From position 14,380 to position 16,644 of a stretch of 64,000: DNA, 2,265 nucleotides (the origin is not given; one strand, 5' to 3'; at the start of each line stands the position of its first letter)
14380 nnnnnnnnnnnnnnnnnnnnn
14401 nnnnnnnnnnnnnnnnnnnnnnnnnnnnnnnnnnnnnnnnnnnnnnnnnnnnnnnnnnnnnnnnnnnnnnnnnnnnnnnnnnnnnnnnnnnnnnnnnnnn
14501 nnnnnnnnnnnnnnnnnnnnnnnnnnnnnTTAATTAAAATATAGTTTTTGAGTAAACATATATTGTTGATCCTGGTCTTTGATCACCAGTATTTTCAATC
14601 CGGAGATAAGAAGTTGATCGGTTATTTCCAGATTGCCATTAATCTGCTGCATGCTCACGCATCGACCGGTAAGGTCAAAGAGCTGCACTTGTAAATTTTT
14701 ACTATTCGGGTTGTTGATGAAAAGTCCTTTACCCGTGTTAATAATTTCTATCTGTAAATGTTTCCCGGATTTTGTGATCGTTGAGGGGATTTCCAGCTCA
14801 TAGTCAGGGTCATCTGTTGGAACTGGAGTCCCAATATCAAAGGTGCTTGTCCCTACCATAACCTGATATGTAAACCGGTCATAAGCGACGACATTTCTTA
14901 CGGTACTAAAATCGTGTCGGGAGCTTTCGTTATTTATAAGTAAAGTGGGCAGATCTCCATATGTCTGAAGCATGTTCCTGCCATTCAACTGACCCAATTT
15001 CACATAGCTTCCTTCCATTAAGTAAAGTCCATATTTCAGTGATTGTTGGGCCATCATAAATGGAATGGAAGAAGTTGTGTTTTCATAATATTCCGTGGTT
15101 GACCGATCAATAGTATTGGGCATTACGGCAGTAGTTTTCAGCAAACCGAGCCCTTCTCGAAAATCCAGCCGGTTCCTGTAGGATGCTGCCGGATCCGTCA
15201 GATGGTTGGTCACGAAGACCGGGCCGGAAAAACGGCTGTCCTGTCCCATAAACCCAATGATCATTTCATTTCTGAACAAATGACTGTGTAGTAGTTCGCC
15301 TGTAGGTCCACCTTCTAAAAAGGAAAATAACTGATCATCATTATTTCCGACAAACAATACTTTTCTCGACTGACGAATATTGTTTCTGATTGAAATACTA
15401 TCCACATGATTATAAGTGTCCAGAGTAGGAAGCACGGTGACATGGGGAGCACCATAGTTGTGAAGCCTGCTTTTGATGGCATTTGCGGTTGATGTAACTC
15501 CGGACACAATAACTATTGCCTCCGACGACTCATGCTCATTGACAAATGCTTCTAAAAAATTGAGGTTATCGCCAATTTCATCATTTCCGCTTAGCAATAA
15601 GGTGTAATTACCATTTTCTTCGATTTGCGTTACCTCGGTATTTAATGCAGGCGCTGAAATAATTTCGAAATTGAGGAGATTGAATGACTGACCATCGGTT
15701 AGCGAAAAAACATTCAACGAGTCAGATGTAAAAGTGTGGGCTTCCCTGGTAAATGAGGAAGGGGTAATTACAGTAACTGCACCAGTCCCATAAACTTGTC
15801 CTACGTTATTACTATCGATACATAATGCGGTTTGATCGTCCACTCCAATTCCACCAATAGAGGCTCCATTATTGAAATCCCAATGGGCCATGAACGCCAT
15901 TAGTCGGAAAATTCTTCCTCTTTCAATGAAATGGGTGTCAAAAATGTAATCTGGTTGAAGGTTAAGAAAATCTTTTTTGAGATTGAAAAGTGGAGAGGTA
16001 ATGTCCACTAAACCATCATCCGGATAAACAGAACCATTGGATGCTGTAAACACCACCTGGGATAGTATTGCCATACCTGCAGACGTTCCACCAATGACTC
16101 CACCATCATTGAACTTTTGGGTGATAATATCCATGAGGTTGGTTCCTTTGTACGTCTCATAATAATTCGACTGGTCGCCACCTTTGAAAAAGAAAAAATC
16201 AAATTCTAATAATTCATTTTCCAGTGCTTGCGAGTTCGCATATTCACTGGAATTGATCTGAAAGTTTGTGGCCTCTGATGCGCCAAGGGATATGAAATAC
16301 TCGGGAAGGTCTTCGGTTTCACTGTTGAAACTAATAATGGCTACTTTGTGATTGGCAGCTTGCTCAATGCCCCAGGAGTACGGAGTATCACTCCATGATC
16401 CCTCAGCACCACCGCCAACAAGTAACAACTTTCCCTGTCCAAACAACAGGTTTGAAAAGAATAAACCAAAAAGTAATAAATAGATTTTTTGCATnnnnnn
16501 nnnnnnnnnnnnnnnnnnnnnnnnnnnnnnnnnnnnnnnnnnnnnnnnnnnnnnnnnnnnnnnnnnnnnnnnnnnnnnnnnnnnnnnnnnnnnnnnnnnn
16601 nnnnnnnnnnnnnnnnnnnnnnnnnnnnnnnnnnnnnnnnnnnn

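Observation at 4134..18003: SusC/SusD locus built around three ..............-family peptidases, an isoaspartyl peptidase and a YfcC permease: candidate cyanophycin (polyamide) utilisation system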

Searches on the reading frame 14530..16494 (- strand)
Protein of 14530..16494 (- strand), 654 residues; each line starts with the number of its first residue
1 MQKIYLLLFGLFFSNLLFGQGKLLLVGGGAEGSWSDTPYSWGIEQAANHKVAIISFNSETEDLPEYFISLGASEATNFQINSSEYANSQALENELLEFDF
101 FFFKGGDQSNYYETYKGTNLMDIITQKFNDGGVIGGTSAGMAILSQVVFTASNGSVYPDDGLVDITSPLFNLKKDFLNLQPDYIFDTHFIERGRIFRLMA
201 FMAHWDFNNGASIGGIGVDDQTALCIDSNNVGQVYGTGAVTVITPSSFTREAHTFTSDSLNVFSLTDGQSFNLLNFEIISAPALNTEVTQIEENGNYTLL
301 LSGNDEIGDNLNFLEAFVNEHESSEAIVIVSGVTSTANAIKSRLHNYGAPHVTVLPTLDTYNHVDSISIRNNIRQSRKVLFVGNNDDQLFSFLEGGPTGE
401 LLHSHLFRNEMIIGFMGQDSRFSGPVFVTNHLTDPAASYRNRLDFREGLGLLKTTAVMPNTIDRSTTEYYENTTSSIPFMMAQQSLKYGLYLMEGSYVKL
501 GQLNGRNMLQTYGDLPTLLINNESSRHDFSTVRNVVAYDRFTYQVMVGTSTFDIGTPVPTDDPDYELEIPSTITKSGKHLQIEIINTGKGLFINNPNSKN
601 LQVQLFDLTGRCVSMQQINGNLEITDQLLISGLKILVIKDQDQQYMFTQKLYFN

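Call 5: search_protein_families(library=pfam, proteins=[window:14530-16494:-], max_evalue=0.01)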
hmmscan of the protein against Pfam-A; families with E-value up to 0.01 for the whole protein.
window:14530-16494:- (654 aa): 1 family
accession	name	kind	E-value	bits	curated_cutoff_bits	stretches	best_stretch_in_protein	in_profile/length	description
PF03575.23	Peptidase_S51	-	4.8e-11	43.1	23.9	1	84-231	69-203/206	Peptidase family S51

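Call 6: search_protein_families(library=ncbifam, proteins=[window:14530-16494:-], max_evalue=0.01)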
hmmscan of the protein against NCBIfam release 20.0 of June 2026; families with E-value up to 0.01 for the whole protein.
window:14530-16494:- (654 aa): 2 families
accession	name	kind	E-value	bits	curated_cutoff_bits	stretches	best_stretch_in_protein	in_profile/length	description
TIGR02069.1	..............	equivalog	3.7e-33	115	126.6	2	60-255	45-227/250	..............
TIGR04183.1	Por_Secre_tail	domain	0.0002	21.2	23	1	589-646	9-66/72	T9SS type A sorting domain-containing protein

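Call 22: find_encoding_contigs(protein=window:14530-16494:-, flank=10000, max_places=6)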
Protein window:14530-16494:- (654 aa): no gene with exactly this product is on record in the collection.

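Call 23: find_homologous_proteins(query=window:14530-16494:-, max_evalue=0.00001)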
Query window:14530-16494:- (654 aa): 532 proteins with E <= 0.00001 among 8000 candidates; the best 120 are listed.
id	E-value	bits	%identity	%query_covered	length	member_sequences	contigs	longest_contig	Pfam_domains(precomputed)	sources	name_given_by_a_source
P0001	0.0e+0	1468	100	100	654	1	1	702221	PF03575.24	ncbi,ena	-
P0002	5.9e-266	902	63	100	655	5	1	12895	PF03575.24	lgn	-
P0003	2.5e-257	874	59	100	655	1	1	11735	PF03575.24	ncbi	ncbi:MAG: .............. [Bacteroidota bacterium]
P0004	2.9e-172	593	47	93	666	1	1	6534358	PF03575.24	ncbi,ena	-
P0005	6.5e-161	555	42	98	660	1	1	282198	PF18962.8,PF03575.24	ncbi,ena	-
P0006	1.0e-157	545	43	95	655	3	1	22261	PF18962.8,PF03575.24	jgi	jgi:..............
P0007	1.1e-156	541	46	87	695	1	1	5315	PF18962.8,PF03575.24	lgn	-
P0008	4.5e-152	526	46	87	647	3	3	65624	PF18962.8,PF03575.24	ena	-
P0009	7.1e-152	525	45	84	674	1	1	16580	PF18962.8,PF03575.24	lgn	-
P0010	5.7e-151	522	42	95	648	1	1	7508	PF18962.8,PF03575.24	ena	-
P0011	6.1e-151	522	44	93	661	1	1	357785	PF18962.8,PF03575.24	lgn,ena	-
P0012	8.5e-151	522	41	98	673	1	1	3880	PF18962.8,PF03575.24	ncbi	ncbi:MAG TPA: Type 1 glutamine amidotransferase-like domain-containing protein [Ohtaekwangia sp.]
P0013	1.1e-149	518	43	97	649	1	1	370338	PF18962.8,PF03575.24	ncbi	-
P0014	5.2e-149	516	42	98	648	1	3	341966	PF18962.8,PF03575.24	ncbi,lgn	ncbi:MAG: T9SS type A sorting domain-containing protein [Cyclobacteriaceae bacterium]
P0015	5.4e-149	516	43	98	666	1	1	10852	PF18962.8,PF03575.24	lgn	-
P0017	6.8e-149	516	45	87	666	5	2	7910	PF18962.8,PF03575.24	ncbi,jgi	jgi:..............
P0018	7.0e-149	516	42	98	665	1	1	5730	PF18962.8,PF03575.24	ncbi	-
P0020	2.1e-148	514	43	89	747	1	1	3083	PF18962.8,PF03575.24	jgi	jgi:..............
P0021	4.3e-148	513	45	82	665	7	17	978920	PF18962.8,PF03575.24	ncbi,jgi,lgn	jgi:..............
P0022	6.6e-148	512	41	99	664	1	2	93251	PF18962.8,PF03575.24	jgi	jgi:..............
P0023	2.9e-147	510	45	87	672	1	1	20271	PF18962.8,PF03575.24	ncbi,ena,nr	ncbi:MAG TPA: Type 1 glutamine amidotransferase-like domain-containing protein [Ohtaekwangia sp.]|nr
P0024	3.2e-147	510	41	98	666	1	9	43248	PF18962.8,PF03575.24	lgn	-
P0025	4.5e-147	510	42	99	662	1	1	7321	PF18962.8,PF03575.24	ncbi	-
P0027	2.8e-146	507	41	98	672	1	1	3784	PF18962.8,PF03575.24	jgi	jgi:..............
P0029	3.8e-146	507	41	98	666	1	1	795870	PF18962.8,PF03575.24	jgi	jgi:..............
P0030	8.8e-146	505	42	96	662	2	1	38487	PF18962.8,PF03575.24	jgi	jgi:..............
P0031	1.3e-145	505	42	94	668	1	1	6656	PF18962.8,PF03575.24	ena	-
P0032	2.8e-145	504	42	98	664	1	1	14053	PF18962.8,PF03575.24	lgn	-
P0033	3.2e-145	503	42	97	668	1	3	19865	PF18962.8,PF03575.24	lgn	-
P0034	5.4e-145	503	41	98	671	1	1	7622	PF18962.8,PF03575.24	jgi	jgi:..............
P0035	6.1e-145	503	44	88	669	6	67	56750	PF18962.8,PF03575.24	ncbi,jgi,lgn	jgi:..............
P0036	6.4e-144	499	41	96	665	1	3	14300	PF18962.8,PF03575.24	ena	-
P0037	1.0e-143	499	44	87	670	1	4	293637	PF18962.8,PF03575.24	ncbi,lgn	-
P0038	1.4e-143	498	41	94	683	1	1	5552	PF18962.8,PF03575.24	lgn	-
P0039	1.6e-143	498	42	93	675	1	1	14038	PF18962.8,PF03575.24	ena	-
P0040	6.4e-143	496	44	88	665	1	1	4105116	PF18962.8,PF03575.24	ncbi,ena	-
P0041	1.0e-142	495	41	98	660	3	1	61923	PF18962.8,PF03575.24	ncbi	ncbi:MAG: hypothetical protein OHK0045_16470 [Raineya sp.]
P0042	1.6e-142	495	43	86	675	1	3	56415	PF18962.8,PF03575.24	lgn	-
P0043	2.1e-142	494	45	84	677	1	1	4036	PF18962.8,PF03575.24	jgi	jgi:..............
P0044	3.0e-142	494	42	87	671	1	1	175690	PF18962.8,PF03575.24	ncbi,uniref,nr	ncbi:T9SS type A sorting domain-containing protein [Chryseolinea lacunae]|uniref:T9SS type A sorting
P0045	5.2e-142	493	40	91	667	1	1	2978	PF18962.8,PF03575.24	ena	-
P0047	8.6e-142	492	44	87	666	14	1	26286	PF18962.8,PF03575.24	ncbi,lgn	-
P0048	1.6e-141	491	42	94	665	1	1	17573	PF18962.8,PF03575.24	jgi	jgi:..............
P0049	1.9e-141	491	41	94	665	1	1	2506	PF18962.8,PF03575.24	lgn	-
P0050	2.4e-141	491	42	89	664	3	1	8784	PF18962.8,PF03575.24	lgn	-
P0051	2.4e-141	491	40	93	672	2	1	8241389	PF18962.8,PF03575.24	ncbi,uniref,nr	ncbi:T9SS type A sorting domain-containing protein [Chryseolinea soli]|uniref:T9SS C-terminal target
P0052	7.4e-141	489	41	94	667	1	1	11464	PF18962.8,PF03575.24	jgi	jgi:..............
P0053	2.3e-140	487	40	99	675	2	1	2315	PF18962.8,PF03575.24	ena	-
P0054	2.5e-140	487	41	98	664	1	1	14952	PF18962.8,PF03575.24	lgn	-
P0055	7.3e-140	486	40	93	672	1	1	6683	PF18962.8,PF03575.24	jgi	jgi:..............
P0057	2.1e-139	484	41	96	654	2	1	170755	PF18962.8,PF03575.24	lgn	-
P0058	2.2e-139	484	41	97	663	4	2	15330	PF18962.8,PF03575.24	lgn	-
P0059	2.3e-139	484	40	99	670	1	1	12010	PF18962.8,PF03575.24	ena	-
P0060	2.4e-139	484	39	93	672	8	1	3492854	PF18962.8,PF03575.24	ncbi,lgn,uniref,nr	ncbi:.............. [Chryseolinea serpens]|uniref:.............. n=1 Tax=Chryseolinea serpens TaxID=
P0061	2.4e-139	484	42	87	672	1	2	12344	PF18962.8,PF03575.24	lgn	-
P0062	3.2e-139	484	42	93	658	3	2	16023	PF18962.8,PF03575.24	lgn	-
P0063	6.5e-139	483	39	97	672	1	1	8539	PF18962.8,PF03575.24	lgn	-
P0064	8.8e-139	482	40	97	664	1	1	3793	PF18962.8,PF03575.24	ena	-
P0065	9.9e-139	482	41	97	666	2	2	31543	PF18962.8,PF03575.24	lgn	-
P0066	1.2e-138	482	40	94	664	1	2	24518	PF18962.8,PF03575.24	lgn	-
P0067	1.2e-138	482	39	97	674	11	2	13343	PF18962.8,PF03575.24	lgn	-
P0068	1.3e-138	482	39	94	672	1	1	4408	PF18962.8,PF03575.24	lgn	-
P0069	1.3e-138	482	43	88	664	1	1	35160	PF18962.8,PF03575.24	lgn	-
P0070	2.5e-138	481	43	82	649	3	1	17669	PF18962.8,PF03575.24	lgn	-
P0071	2.5e-138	481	41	94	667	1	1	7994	PF18962.8,PF03575.24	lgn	-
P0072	2.9e-138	480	40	97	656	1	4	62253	PF18962.8,PF03575.24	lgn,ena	-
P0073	3.6e-138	480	39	99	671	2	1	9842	PF18962.8,PF03575.24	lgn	-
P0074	4.3e-138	480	39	98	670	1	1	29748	PF18962.8,PF03575.24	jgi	jgi:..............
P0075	4.4e-138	480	39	96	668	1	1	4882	PF18962.8,PF03575.24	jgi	-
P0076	4.6e-138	480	39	99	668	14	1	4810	PF18962.8,PF03575.24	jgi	-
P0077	5.0e-138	480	40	96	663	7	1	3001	PF18962.8,PF03575.24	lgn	-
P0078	6.5e-138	479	40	92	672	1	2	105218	PF18962.8,PF03575.24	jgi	jgi:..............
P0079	1.3e-137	478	38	99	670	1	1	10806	PF18962.8,PF03575.24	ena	-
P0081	2.2e-137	478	40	93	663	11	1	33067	PF18962.8,PF03575.24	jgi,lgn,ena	-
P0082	4.6e-137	477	41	94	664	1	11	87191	PF18962.8,PF03575.24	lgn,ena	-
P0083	3.2e-136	474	39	100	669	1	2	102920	PF18962.8,PF03575.24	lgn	-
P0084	4.7e-136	473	40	94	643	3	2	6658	PF18962.8,PF03575.24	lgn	-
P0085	1.8e-135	471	39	100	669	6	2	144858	PF18962.8,PF03575.24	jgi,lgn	jgi:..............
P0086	2.0e-135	471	39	99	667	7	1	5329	PF18962.8,PF03575.24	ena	-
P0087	3.3e-135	470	44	86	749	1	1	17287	PF18962.8,PF03575.24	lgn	-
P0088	4.2e-135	470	39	94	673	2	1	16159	PF18962.8,PF03575.24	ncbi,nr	ncbi:MAG TPA: T9SS type A sorting domain-containing protein [Chryseolinea sp.]|nr:T9SS type A sortin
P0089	4.2e-135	470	39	97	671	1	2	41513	PF18962.8,PF03575.24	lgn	-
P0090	5.4e-135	470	38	99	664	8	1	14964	PF18962.8,PF03575.24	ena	-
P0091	1.1e-134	469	39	99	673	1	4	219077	PF18962.8,PF03575.24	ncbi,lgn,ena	-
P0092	1.1e-134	469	43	85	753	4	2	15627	PF18962.8,PF03575.24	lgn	-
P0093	1.1e-134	469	38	96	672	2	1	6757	PF18962.8,PF03575.24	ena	-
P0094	4.3e-134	467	42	85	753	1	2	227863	PF18962.8,PF03575.24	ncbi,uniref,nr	ncbi:hypothetical protein GCM10009122_31640 [Fulvivirga kasyanovii]|uniref:T9SS type A sorting domai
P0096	5.9e-134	466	42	87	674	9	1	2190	PF18962.8,PF03575.24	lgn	-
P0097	2.1e-133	464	40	98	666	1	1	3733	PF18962.8,PF03575.24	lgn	-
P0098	2.7e-133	464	42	88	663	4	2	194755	PF18962.8,PF03575.24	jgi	-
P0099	3.7e-133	464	38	97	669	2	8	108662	PF18962.8,PF03575.24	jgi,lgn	jgi:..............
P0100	4.0e-133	464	37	98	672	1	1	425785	PF18962.8,PF03575.24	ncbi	ncbi:MAG: T9SS type A sorting domain-containing protein [Chryseolinea sp.]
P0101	2.4e-132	461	37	100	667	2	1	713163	PF18962.8,PF03575.24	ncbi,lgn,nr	ncbi:MAG: T9SS type A sorting domain-containing protein [Raineya sp.]|nr:T9SS type A sorting domain-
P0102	3.4e-132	460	39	95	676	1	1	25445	PF18962.8,PF03575.24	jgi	jgi:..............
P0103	2.5e-131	458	41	89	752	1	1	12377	PF18962.8,PF03575.24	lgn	-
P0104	5.5e-130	453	42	85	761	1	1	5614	PF18962.8,PF03575.24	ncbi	-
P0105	6.0e-129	450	38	98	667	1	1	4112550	PF18962.8,PF03575.24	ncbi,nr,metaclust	ncbi:hypothetical protein AD998_10960 [bacterium 336/3]|nr:hypothetical protein AD998_10960 [bacteri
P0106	9.0e-129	449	40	89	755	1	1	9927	PF18962.8,PF03575.24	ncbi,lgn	ncbi:MAG: Type 1 glutamine amidotransferase-like domain-containing protein [Flammeovirgaceae bacteri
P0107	1.6e-128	448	40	89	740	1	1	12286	PF18962.8,PF03575.24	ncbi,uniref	ncbi:T9SS type A sorting domain-containing protein, partial [Fulvivirga sp. RKSG066]|uniref:Type 1 g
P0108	1.1e-127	446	41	89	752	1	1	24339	PF18962.8,PF03575.24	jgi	-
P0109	2.5e-127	444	37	93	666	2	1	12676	PF18962.8,PF03575.24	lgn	-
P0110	2.8e-127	444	42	87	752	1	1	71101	PF18962.8,PF03575.24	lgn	-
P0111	4.4e-126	440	39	92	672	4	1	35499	PF18962.8,PF03575.24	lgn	-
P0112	6.7e-125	436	40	87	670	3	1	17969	PF18962.8,PF03575.24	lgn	-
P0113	4.3e-121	424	39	92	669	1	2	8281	PF18962.8,PF03575.24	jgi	jgi:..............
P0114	4.8e-120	420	40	83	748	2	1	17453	PF18962.8,PF03575.24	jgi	-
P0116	1.0e-118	416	37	98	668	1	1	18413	PF18962.8,PF03575.24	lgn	-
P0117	2.1e-118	415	44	78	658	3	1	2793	PF18962.8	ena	-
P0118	3.9e-118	414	39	87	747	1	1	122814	PF18962.8,PF03575.24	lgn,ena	-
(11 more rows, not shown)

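Call 25: search_solved_structures(query=window:14530-16494:-, max_evalue=0.01, show_alignments=2)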
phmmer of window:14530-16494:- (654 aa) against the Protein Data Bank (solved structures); distinct sequences matched with E-value up to 0.01: 3.
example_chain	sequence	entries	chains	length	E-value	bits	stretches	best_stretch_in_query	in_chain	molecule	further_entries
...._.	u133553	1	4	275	2.5e-11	46.3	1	66-249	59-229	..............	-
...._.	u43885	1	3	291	1.6e-09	40.3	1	98-250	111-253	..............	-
7uqw_A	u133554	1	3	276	3.8e-09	39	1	98-251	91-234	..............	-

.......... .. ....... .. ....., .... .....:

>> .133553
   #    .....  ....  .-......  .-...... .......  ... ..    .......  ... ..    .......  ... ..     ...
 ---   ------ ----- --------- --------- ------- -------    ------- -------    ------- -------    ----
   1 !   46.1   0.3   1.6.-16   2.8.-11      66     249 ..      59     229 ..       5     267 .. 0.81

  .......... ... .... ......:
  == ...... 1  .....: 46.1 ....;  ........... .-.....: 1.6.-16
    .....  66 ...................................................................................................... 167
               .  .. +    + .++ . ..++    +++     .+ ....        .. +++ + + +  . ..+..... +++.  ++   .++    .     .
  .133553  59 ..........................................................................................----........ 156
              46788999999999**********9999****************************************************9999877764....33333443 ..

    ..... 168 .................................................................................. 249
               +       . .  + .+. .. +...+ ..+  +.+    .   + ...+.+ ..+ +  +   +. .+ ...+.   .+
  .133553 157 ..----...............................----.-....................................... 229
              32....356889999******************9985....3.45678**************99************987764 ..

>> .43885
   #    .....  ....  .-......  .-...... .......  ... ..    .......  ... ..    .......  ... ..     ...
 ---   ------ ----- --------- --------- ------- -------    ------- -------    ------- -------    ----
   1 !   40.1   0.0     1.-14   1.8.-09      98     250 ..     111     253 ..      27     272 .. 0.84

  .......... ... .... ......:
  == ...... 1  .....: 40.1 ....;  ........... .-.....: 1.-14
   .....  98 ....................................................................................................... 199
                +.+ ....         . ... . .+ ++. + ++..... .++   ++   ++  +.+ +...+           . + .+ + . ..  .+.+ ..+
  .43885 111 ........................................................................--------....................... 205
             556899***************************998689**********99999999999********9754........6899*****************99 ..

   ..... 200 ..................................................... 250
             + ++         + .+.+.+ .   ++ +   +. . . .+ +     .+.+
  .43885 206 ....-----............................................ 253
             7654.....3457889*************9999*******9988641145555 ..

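Call 30: find_related_loci(query=A1, collection=genome_contigs, flank=10000)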
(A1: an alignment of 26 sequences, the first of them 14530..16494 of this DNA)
Query A1 (654 aa) in genome_contigs; peptide patterns used: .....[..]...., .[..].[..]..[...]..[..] (x = any residue, [..] = any of these).
216 stretches matched a pattern; 198 encode a relative of the query (tblastn E <= 1e-3); the best 80 are kept; 80 distinct loci.
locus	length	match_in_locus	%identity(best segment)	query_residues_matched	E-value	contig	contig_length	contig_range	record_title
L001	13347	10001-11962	63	1-653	0e+0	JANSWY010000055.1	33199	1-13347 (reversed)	MAG: bacterium isolate bin.11 k141_967146_length_33199_cov_9.0000, whole genome shotgun sequence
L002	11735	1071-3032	59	1-653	0e+0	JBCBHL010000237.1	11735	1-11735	MAG: Bacteroidota bacterium isolate J06616_8 NODE_238_length_11735_cov_7.039629, whole genome shotgun sequence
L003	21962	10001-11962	63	1-653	0e+0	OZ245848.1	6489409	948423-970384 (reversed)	MAG: Cyclobacteriaceae bacterium isolate 4f14cf30-a4a4-4afd-b09a-0799c42c363f genome assembly, chromosome: 1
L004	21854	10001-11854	47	4-611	1e-173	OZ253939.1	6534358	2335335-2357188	MAG: Cyclobacteriaceae bacterium isolate eee96a46-ca30-49ea-ac7f-a37d19bfbf08 genome assembly, chromosome: 1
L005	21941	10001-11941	42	6-647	9e-164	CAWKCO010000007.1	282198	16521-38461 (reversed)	MAG: uncultured Cytophagales bacterium isolate MFD03250.bin.1.165 genome assembly, contig: contig_23638, whole genome sh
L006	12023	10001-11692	45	1-568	1e-156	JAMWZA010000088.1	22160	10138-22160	MAG: Marinoscillum sp. isolate MSM7 MSM7_88, whole genome shotgun sequence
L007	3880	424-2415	41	1-639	1e-161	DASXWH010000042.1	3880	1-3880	MAG TPA_asm: Ohtaekwangia sp. isolate SMAG_U4766 k141_74956, whole genome shotgun sequence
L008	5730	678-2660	42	1-639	1e-156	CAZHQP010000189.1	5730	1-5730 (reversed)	MAG TPA_asm: uncultured Roseivirgaceae bacterium isolate SRP199154_co2_66 genome assembly, contig: NODE_11210_length_573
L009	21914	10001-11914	42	11-651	9e-155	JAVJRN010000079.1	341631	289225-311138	MAG: Cyclobacteriaceae bacterium isolate D1-CHI-25 k141_43387, whole genome shotgun sequence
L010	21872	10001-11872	43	3-634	1e-154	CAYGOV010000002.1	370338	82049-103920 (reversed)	MAG TPA_asm: uncultured Marinoscillum sp. isolate ERP117304_co1_111 genome assembly, contig: NODE_21_length_370338_cov_1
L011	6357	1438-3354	41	1-630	2e-153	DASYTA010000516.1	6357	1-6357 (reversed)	MAG TPA_asm: Cyclobacteriaceae bacterium isolate SMAG_U4553 k141_605059, whole genome shotgun sequence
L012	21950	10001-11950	43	7-643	1e-152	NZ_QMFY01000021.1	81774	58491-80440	Pseudochryseolinea flava strain SDU1-6 Scaffold21_1, whole genome shotgun sequence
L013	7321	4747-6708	42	1-645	7e-152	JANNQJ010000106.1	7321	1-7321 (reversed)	MAG: Cyclobacteriaceae bacterium isolate SOY_31_metabat_463 SOY_31_k141_2072084, whole genome shotgun sequence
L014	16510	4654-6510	42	6-614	3e-149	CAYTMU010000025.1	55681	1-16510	MAG TPA_asm: uncultured Roseivirgaceae bacterium isolate SRP344714_co1_332 genome assembly, contig: NODE_1252_length_556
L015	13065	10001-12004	39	1-651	9e-149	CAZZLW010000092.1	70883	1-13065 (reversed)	MAG TPA_asm: uncultured Cytophagales bacterium isolate binchicken_co23_212 genome assembly, contig: k141_1027790, whole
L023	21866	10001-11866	39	17-623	2e-140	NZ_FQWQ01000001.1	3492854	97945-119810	Chryseolinea serpens strain DSM 24574, whole genome shotgun sequence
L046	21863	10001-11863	36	3-613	1e-111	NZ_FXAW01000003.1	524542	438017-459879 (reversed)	Marivirga sericea strain DSM 4125, whole genome shotgun sequence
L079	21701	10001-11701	34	1-556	3e-90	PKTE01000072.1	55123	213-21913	MAG: Salinivirgaceae bacterium isolate BM715 sc_305, whole genome shotgun sequence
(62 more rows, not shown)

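Call 33: find_encoding_contigs(protein=P0001, flank=1000, max_places=3)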
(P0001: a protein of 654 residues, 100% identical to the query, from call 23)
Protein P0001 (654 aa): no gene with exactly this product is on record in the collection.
